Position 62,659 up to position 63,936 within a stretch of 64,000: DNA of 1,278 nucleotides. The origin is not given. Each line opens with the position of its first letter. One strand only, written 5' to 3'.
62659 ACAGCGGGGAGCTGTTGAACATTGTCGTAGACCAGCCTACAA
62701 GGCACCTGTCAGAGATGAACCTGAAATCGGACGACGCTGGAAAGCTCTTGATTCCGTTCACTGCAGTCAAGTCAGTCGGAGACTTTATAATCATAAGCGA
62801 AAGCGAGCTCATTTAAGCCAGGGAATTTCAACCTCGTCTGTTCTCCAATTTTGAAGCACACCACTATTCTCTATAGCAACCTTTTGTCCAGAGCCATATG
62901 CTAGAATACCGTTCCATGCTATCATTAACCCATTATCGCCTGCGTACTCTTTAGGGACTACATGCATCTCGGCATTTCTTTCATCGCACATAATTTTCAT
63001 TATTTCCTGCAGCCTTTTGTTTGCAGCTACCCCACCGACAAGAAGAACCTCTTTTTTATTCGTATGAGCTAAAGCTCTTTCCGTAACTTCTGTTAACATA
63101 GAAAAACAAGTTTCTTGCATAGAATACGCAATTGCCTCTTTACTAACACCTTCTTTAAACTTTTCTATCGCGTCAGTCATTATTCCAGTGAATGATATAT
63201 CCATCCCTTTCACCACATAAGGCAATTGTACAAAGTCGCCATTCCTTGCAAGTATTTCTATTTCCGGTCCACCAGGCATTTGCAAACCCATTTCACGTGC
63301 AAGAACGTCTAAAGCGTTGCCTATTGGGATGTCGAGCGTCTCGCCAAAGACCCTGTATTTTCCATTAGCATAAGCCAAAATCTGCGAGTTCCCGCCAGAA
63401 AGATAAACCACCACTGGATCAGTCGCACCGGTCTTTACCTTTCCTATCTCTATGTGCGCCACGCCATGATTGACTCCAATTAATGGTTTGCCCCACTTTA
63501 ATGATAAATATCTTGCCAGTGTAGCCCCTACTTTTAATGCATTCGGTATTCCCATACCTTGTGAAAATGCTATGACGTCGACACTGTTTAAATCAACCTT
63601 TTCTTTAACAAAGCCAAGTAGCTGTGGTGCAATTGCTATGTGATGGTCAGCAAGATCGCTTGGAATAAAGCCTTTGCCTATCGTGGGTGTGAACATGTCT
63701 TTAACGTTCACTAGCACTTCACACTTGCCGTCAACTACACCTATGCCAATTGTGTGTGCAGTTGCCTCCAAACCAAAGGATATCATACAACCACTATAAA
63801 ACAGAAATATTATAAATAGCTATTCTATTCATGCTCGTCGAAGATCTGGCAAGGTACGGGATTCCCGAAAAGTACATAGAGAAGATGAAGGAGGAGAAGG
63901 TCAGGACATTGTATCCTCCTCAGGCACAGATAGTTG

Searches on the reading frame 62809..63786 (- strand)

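Call 45: search_protein_families(library=pfam, proteins=[window:62809-63786:-], max_evalue=0.001)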
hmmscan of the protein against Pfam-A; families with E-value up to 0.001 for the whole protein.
window:62809-63786:- (325 aa): 2 families
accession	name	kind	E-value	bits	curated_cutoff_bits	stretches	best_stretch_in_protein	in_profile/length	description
PF00814.31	TsaD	-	5.7e-70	236.5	24.8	1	31-291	12-264/264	tRNA N6-adenosine threonylcarbamoyltransferase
PF22521.2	HypF_C_2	-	7.1e-10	39.5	27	1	180-287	127-237/241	Carbamoyltransferase, Kae1-like Domain, second subdomain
